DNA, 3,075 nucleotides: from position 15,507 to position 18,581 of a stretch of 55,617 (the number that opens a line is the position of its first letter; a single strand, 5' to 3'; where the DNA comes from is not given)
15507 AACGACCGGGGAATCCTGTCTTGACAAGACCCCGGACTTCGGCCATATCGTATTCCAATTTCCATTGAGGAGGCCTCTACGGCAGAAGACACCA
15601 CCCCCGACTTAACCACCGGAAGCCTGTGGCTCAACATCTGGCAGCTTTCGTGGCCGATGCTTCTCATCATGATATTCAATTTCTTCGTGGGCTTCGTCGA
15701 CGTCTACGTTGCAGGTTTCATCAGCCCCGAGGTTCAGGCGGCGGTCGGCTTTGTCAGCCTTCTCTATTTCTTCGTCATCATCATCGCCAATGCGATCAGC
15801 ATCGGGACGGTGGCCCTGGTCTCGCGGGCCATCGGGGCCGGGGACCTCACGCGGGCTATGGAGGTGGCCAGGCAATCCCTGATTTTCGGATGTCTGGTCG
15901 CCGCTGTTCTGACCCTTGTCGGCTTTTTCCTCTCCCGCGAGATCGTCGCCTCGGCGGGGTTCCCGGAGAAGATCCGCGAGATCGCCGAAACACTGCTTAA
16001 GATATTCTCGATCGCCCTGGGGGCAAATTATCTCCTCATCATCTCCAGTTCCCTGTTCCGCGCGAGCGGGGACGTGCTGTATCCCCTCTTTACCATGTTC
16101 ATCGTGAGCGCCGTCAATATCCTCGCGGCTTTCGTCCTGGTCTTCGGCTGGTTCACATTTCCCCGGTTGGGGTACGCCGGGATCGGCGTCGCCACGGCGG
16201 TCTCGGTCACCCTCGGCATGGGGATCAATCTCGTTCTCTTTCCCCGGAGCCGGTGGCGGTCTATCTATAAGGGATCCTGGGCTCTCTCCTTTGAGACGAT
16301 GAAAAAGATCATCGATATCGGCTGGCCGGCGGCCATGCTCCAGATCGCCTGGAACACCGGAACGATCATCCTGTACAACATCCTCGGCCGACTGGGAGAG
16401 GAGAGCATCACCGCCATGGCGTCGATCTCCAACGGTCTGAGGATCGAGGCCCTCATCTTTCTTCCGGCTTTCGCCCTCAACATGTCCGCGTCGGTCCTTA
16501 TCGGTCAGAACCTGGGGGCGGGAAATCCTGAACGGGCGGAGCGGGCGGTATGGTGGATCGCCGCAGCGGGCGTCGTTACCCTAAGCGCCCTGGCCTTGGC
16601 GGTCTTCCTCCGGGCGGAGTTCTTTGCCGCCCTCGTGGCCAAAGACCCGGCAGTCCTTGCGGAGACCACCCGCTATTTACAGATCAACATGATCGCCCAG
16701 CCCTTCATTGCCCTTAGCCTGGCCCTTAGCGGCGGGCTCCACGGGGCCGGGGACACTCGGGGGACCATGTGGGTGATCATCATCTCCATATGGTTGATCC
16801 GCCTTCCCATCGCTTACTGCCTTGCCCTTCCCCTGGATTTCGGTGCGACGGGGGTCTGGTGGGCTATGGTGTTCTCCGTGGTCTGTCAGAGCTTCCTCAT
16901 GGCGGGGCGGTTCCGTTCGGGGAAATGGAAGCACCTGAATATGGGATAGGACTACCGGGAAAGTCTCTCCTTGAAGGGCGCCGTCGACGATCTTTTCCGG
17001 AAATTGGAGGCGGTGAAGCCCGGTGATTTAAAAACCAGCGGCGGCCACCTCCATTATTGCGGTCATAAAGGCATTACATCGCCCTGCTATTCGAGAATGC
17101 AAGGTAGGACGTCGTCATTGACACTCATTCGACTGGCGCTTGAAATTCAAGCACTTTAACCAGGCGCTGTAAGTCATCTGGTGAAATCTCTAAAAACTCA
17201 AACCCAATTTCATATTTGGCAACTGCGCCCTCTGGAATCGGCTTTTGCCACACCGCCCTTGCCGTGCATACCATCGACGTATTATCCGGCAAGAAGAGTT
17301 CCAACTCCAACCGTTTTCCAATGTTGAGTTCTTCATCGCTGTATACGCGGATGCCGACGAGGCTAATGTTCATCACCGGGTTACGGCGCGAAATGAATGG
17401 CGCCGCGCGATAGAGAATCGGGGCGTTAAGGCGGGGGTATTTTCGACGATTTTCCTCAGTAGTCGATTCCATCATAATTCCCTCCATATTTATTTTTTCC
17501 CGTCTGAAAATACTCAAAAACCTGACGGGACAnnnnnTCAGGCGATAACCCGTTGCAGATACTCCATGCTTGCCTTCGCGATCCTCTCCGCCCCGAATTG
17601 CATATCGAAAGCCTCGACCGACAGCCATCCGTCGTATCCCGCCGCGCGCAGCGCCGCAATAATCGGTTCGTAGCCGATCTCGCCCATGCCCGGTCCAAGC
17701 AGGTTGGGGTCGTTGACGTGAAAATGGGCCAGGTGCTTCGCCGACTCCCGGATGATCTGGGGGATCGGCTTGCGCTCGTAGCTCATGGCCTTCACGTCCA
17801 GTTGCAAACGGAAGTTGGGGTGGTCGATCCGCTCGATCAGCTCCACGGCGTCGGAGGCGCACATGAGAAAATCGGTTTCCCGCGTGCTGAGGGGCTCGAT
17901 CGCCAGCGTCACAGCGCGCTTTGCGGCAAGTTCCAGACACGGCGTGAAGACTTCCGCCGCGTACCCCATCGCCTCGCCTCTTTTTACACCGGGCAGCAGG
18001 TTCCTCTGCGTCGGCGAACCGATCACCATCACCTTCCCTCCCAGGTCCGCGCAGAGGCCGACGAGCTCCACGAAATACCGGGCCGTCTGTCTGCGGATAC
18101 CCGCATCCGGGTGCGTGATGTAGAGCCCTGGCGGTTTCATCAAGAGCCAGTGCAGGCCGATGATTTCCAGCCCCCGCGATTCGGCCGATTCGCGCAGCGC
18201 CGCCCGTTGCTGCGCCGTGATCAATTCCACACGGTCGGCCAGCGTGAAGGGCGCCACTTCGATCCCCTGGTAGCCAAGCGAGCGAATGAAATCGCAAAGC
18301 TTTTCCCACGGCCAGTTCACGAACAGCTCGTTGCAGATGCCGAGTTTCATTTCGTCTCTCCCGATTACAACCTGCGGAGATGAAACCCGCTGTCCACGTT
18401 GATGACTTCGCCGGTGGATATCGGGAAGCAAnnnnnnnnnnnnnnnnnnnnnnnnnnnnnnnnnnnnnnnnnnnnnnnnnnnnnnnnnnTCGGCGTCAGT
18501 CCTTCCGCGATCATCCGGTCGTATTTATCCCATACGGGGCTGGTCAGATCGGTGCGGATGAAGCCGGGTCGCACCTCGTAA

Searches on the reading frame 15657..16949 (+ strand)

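Call 38: search_protein_families(library=pfam, proteins=[window:15657-16949:+], max_evalue=0.00001)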
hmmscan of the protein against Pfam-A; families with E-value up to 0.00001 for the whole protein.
window:15657-16949:+ (430 aa): 1 family
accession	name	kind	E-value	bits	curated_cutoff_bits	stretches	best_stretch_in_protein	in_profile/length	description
PF01554.23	MatE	-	1e-44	152.5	24.9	2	224-387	1-160/161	MatE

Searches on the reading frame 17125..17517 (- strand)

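Call 60: search_protein_families(library=pfam, proteins=[window:17125-17517:-], max_evalue=0.00001)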
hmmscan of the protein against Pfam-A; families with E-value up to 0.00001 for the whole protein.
window:17125-17517:- (130 aa): 1 family
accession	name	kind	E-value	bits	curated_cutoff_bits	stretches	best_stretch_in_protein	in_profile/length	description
PF07238.19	PilZ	-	1.1e-13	51.8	22.5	1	23-123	1-100/102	PilZ domain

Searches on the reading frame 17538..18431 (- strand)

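Call 38: search_protein_families(library=pfam, proteins=[window:17538-18431:-], max_evalue=0.00001)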
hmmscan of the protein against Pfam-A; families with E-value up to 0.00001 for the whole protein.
window:17538-18431:- (297 aa): 1 family
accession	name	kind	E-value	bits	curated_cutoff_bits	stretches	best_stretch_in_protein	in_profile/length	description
PF01261.30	AP_endonuc_2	-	6.4e-41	141.1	31.1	1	47-294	2-248/249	Xylose isomerase-like TIM barrel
